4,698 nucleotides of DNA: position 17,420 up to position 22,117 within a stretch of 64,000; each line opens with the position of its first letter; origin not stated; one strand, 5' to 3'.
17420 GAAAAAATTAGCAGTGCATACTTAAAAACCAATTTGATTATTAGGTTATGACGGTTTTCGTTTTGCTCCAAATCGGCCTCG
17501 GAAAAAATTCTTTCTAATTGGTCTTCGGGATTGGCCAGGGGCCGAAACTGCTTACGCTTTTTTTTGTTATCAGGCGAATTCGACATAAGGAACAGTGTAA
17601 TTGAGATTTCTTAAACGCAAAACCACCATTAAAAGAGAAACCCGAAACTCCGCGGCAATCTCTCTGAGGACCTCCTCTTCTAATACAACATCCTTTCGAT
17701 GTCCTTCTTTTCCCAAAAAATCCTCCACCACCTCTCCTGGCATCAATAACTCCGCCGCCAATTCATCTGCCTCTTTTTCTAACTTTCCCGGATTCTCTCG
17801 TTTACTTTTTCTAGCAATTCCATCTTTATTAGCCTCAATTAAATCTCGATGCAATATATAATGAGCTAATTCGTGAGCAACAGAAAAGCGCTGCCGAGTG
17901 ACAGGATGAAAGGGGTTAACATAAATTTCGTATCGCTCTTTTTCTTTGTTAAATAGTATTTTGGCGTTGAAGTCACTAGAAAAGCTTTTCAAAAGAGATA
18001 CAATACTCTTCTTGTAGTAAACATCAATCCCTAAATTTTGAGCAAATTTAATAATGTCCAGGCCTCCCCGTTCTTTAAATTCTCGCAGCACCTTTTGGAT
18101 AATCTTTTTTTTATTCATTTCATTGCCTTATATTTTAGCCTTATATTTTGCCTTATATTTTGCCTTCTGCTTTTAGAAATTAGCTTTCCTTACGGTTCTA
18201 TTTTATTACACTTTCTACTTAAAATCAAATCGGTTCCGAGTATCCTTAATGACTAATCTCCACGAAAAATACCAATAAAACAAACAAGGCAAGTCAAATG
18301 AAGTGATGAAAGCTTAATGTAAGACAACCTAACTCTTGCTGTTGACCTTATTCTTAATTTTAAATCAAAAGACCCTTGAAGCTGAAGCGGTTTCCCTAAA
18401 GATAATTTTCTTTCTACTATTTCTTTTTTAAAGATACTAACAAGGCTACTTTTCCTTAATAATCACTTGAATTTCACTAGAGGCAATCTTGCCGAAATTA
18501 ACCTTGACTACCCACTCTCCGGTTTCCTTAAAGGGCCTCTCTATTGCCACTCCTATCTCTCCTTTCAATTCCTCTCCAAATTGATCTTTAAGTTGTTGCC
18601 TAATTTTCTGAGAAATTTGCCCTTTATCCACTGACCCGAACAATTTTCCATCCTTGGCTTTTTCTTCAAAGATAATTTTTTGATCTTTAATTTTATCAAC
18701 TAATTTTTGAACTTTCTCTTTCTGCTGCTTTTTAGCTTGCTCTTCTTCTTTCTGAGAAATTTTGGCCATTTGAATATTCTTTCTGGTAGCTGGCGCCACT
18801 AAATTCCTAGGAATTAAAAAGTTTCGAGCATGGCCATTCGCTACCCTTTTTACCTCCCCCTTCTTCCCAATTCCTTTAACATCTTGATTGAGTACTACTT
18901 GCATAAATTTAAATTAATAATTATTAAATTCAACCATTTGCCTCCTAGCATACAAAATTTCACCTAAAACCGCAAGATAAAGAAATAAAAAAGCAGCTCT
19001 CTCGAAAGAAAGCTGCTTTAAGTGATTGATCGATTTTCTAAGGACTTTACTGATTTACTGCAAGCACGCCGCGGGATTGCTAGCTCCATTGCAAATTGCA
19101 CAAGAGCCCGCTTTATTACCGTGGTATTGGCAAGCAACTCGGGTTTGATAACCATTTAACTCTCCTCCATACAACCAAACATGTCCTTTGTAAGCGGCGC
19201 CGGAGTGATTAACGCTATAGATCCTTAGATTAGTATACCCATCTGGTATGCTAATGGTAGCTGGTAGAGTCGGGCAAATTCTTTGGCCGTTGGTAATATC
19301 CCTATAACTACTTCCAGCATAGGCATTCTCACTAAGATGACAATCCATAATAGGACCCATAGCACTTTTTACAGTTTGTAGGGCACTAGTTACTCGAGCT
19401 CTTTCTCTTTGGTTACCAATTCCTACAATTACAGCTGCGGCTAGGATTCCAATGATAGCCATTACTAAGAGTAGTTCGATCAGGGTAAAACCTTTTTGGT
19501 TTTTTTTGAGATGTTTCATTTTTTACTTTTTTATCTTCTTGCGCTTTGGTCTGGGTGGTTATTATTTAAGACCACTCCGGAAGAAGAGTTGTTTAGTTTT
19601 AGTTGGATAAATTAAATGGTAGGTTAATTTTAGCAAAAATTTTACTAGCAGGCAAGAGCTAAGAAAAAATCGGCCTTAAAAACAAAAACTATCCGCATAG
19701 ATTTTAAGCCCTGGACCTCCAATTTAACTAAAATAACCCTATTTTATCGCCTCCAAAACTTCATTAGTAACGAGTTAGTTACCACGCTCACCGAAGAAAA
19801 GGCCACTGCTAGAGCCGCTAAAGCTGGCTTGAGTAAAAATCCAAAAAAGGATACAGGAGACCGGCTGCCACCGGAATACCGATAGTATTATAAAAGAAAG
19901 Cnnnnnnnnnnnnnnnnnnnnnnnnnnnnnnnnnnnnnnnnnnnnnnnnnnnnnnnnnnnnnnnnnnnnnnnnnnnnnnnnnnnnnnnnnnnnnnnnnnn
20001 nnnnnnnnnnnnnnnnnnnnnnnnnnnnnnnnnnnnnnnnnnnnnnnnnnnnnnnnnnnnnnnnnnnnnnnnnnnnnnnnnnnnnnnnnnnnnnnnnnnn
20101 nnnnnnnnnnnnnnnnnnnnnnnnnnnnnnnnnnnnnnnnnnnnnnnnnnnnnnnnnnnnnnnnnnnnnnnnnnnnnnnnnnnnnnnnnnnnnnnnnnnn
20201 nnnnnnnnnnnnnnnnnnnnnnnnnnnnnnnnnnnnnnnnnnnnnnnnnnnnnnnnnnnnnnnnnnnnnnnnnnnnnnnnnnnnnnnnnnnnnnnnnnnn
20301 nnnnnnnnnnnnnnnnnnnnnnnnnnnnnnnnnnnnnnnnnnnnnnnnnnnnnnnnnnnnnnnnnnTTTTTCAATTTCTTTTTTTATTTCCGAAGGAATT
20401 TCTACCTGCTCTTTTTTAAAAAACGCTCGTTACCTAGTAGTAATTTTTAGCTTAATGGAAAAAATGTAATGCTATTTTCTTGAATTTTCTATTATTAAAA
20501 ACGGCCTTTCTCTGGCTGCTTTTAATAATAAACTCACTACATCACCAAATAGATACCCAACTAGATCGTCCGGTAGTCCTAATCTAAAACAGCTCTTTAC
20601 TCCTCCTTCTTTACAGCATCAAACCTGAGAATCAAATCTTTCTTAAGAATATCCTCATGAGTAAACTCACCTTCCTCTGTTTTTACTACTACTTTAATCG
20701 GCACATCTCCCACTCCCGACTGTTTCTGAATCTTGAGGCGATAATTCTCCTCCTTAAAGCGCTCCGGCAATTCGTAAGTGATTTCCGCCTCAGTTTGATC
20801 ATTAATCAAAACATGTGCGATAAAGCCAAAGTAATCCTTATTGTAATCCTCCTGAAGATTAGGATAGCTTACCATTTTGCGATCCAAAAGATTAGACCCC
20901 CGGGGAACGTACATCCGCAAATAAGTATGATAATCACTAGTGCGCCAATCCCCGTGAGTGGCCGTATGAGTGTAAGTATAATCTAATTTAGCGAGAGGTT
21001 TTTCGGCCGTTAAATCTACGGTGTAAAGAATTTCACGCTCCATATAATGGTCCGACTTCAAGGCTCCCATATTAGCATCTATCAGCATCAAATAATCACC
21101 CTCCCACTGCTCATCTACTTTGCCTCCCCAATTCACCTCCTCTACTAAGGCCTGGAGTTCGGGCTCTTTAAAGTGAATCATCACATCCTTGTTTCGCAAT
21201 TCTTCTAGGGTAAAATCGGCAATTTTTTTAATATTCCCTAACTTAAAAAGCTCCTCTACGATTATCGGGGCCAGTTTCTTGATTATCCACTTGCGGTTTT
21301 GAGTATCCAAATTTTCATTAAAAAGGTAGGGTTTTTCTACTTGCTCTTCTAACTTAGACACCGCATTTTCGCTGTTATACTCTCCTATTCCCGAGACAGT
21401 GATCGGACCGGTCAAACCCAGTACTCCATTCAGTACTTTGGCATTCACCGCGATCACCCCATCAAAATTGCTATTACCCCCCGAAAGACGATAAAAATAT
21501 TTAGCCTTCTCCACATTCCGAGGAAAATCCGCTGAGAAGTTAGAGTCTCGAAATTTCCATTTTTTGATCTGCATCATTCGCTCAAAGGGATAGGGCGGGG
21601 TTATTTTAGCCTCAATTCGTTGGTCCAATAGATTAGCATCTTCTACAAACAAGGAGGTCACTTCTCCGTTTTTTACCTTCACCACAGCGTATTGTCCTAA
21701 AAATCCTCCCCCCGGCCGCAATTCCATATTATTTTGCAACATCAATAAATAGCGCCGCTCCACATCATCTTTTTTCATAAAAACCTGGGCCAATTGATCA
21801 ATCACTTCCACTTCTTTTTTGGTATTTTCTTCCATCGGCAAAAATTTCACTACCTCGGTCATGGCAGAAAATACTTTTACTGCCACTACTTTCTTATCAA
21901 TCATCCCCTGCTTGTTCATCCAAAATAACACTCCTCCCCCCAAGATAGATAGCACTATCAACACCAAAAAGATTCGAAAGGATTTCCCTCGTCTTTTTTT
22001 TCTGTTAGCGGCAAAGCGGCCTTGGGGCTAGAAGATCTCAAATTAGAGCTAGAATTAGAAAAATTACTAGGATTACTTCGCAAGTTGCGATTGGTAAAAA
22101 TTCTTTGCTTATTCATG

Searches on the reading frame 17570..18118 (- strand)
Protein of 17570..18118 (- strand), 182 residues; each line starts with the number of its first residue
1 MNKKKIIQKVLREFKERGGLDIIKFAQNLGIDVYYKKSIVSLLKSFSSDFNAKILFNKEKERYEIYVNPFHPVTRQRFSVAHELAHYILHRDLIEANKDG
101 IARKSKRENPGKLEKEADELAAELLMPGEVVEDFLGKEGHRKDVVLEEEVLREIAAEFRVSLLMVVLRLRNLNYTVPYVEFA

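Call 5: search_protein_families(library=pfam, proteins=[window:17570-18118:-], max_evalue=0.01)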
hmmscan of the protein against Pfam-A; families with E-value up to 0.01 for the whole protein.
window:17570-18118:- (182 aa): 1 family
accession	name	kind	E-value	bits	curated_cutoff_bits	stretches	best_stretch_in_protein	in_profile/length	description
PF06114.19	Peptidase_M78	-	2.5e-22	79.4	22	1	27-169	2-122/123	IrrE N-terminal-like domain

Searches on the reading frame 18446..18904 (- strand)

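Call 5: search_protein_families(library=pfam, proteins=[window:18446-18904:-], max_evalue=0.01)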
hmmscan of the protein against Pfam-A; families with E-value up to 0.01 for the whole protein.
window:18446-18904:- (152 aa): 2 families
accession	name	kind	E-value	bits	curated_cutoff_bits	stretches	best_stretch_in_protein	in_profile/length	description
PF01281.25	Ribosomal_L9_N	-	1.1e-19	70.1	20.7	1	1-45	1-45/47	Ribosomal protein L9, N-terminal domain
PF03948.19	Ribosomal_L9_C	-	6.2e-08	33.4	23.2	1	64-150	2-85/86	Ribosomal protein L9, C-terminal domain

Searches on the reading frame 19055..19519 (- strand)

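Call 5: search_protein_families(library=pfam, proteins=[window:19055-19519:-], max_evalue=0.01)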
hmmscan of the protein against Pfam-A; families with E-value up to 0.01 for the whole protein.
window:19055-19519:- (154 aa): 1 family
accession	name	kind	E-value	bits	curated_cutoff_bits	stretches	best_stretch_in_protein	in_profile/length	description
PF07963.17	N_methyl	-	2.5e-11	43.1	21.2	1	5-31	1-27/27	Prokaryotic N-terminal methylation motif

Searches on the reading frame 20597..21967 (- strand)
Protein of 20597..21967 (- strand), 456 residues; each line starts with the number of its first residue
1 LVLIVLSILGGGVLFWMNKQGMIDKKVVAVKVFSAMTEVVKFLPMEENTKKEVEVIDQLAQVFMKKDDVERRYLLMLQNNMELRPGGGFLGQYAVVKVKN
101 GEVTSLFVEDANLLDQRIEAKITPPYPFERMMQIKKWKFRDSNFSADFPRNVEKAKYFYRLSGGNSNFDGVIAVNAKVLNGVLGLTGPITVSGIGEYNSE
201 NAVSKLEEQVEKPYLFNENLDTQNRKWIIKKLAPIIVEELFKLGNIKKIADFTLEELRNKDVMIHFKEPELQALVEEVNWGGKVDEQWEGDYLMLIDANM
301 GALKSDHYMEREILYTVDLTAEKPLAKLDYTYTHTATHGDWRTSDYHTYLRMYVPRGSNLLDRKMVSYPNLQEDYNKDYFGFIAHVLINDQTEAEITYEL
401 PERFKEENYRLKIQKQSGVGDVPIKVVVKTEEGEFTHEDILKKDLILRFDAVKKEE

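Call 5: search_protein_families(library=pfam, proteins=[window:20597-21967:-], max_evalue=0.01)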
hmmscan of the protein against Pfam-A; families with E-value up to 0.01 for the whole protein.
window:20597-21967:- (456 aa): 1 family
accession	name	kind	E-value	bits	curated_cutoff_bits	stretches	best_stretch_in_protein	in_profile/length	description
PF13196.11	DUF4012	-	1.7e-28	100.3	28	1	70-210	3-143/144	Protein of unknown function (DUF4012)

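Call 12: find_related_loci(query=window:20597-21967:-, collection=genome_contigs, flank=6000)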
Query window:20597-21967:- (456 aa) in genome_contigs; peptide patterns used: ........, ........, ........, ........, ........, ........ (x = any residue, [..] = any of these).
38 stretches matched a pattern; 20 encode a relative of the query (tblastn E <= 1e-3); 20 distinct loci.
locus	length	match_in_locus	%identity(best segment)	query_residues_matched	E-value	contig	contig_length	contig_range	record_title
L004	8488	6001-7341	67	1-450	0e+0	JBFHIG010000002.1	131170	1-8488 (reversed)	MAG: Candidatus Moraniibacteriota bacterium isolate Mix_sand07.2021.05.G.32 k141_2767300_length_131170_cov_15.0044, whol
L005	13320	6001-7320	68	10-450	0e+0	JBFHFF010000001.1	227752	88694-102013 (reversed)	MAG: Candidatus Moraniibacteriota bacterium isolate Mix_sand07.2021.05.G.119 k141_119385_length_227752_cov_151.9794, who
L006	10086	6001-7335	67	5-450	0e+0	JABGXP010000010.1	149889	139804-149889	MAG: bacterium isolate SI034_bin78 k141_1006092, whole genome shotgun sequence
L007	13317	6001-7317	65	12-450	0e+0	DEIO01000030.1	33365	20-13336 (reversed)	MAG TPA_asm: Patescibacteria group bacterium UBA2772 UBA2772_contig_2336, whole genome shotgun sequence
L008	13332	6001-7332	60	1-447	0e+0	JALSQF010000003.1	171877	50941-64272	MAG: Candidatus Moraniibacteriota bacterium isolate 356-284_metabat2_scaf2bin.121 356-284_scaffold_15_c1, whole genome s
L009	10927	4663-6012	61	2-450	0e+0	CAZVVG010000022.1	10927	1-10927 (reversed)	MAG TPA_asm: uncultured Bdellovibrionales bacterium isolate SRP263991_co5_33 genome assembly, contig: NODE_11764_length_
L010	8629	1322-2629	61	9-449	0e+0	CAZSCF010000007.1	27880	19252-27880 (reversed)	MAG TPA_asm: uncultured Bdellovibrionales bacterium isolate SRP263991_co4_514 genome assembly, contig: NODE_2052_length_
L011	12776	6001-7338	61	2-449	0e+0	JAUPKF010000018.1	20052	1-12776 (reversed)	MAG: Patescibacteria group bacterium isolate erpe_2018_pw_0hr_WHONDRS-PP48-000085_A_bin.1 scaffold_220, whole genome sho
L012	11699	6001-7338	60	2-445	0e+0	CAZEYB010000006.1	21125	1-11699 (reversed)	MAG TPA_asm: uncultured Bdellovibrionales bacterium isolate binchicken_co387_13 genome assembly, contig: NODE_2413_lengt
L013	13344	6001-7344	57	1-449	2e-177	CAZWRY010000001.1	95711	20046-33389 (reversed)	MAG TPA_asm: uncultured Bdellovibrionales bacterium isolate binchicken_co27_254 genome assembly, contig: NODE_334_length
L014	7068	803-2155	57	1-450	8e-178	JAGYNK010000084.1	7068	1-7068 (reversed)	MAG: Candidatus Moraniibacteriota bacterium isolate M55B143 k51_3450346_flag_0_multi_25.0684_len_7068, whole genome shot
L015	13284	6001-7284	59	24-449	2e-176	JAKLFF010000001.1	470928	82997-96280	MAG: Patescibacteria group bacterium isolate RA.bin150 RA.bin150_1, whole genome shotgun sequence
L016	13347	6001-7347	57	1-449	1e-172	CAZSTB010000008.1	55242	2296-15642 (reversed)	MAG TPA_asm: uncultured Bdellovibrionales bacterium isolate SRP011637_co1_57 genome assembly, contig: NODE_89_length_552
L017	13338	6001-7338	57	3-450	9e-172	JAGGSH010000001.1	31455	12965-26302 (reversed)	MAG: bacterium isolate AUK017 PB_MANV_017_c_000000000132, whole genome shotgun sequence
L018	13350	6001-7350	56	3-455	3e-170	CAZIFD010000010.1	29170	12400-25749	MAG TPA_asm: uncultured Bdellovibrionales bacterium isolate binchicken_co168_52 genome assembly, contig: NODE_2784_lengt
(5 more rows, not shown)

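Call 19: find_homologous_proteins(query=window:20597-21967:-, max_evalue=1e-50)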
Query window:20597-21967:- (456 aa): 1120 proteins with E <= 1e-50 among 7850 candidates; the best 120 are listed.
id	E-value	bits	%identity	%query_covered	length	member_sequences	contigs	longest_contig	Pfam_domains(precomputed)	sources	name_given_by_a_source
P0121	1.0e-291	985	100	96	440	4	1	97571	PF13196.12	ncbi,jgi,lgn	-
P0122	9.9e-212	722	71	99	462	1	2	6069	PF13196.12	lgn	-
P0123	9.7e-209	712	70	98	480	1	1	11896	PF13196.12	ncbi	-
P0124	6.4e-205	699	68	98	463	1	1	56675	PF13196.12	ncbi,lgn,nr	ncbi:MAG: DUF4012 domain-containing protein [Patescibacteria group bacterium]|nr:DUF4012 domain-cont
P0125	1.1e-204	699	68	97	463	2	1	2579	PF13196.12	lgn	-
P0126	2.3e-203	694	69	97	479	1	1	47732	PF13196.12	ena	-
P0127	2.5e-202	691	68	99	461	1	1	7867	PF13196.12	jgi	jgi:hypothetical protein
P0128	5.3e-202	690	67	97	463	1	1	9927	PF13196.12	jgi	-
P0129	7.1e-202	689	68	99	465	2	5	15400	PF13196.12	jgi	jgi:hypothetical protein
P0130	1.2e-201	688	68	97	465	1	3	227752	PF13196.12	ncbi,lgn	-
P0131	2.1e-201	688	65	99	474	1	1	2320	PF13196.12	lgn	-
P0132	4.5e-201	687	67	99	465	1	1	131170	PF13196.12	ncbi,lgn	-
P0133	6.6e-201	686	68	98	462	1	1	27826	PF13196.12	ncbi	ncbi:DUF4012 domain-containing protein [Patescibacteria group bacterium]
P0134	1.3e-200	685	66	97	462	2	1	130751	PF13196.12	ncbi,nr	ncbi:MAG: DUF4012 domain-containing protein [Patescibacteria group bacterium]|nr:DUF4012 domain-cont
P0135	9.4e-200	682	72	90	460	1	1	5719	PF13196.12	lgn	-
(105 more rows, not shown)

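Call 20: find_encoding_contigs(protein=P0123, flank=6000, max_places=2)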
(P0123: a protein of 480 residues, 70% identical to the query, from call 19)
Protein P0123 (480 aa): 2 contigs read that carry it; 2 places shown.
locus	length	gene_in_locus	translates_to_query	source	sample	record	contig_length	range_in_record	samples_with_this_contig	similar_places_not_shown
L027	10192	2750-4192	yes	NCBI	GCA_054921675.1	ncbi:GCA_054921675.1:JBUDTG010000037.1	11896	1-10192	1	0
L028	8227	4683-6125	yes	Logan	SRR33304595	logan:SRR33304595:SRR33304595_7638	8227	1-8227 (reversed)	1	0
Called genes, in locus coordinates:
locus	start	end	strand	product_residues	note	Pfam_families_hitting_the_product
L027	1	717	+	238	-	?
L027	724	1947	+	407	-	PF00266:Aminotran_5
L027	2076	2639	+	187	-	PF18734:HEPN_AbiU2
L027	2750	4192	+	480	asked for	PF13196:DUF4012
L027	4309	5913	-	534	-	PF13687:DUF4153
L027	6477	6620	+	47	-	-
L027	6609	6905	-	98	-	-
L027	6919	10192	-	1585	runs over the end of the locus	-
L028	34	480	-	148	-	PF02681:DUF212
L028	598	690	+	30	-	-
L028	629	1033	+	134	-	PF02082:Rrf2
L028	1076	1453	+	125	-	PF01592:NifU_N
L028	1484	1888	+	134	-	-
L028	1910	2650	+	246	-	-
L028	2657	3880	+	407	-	PF00266:Aminotran_5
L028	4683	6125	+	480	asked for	PF13196:DUF4012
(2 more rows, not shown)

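Call 21: find_encoding_contigs(protein=P0122, flank=6000, max_places=2)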
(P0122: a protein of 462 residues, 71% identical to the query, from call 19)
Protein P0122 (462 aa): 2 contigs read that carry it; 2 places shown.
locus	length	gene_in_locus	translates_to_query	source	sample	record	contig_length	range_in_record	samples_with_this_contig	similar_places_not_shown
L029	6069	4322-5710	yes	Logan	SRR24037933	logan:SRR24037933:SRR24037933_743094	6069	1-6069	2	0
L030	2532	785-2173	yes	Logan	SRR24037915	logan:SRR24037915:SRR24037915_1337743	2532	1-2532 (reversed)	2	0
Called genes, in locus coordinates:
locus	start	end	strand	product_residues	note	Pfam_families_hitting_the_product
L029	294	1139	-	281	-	PF01790:LGT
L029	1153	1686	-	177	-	-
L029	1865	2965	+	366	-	PF00149:Metallophos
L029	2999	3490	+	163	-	-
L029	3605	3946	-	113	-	-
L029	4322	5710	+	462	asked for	PF13196:DUF4012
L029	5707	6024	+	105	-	PF01035:DNA_binding_1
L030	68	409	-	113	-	-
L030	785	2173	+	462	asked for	PF13196:DUF4012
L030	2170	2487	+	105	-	PF01035:DNA_binding_1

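Call 22: find_encoding_contigs(protein=P0126, flank=6000, max_places=2)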
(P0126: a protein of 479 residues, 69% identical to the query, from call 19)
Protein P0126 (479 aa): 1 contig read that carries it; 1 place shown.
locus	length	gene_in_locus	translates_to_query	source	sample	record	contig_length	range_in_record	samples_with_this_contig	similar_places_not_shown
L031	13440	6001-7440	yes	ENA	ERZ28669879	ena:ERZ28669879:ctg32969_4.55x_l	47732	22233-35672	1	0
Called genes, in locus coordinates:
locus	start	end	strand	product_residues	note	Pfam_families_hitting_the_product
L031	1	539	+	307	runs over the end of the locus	PF13177:DNA_pol3_delta2, PF00004:AAA (faint)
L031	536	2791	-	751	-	PF00403:HMA, PF19991:HMA_2 (weak), PF00122:E1-E2_ATPase, PF00702:Hydrolase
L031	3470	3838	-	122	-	PF00085:Thioredoxin (weak)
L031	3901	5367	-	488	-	PF00403:HMA, PF02683:DsbD_TM, PF13386:DsbD_2, PF13473:Cupredoxin_1 (weak)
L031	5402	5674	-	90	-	PF02583:Trns_repr_metal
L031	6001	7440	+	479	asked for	PF13196:DUF4012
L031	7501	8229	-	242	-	PF01876:RNase_P_p30 (faint), PF02811:PHP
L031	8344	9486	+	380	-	PF22745:Nlig-Ia, PF01653:DNA_ligase_aden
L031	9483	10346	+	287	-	PF12826:HHH_2, PF00533:BRCT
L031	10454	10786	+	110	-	-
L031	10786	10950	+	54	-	-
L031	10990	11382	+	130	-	-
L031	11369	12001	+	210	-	PF00293:NUDIX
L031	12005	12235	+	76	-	-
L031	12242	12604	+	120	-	PF00293:NUDIX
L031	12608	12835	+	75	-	-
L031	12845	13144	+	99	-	PF02686:GatC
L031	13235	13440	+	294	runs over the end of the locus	PF01425:Amidase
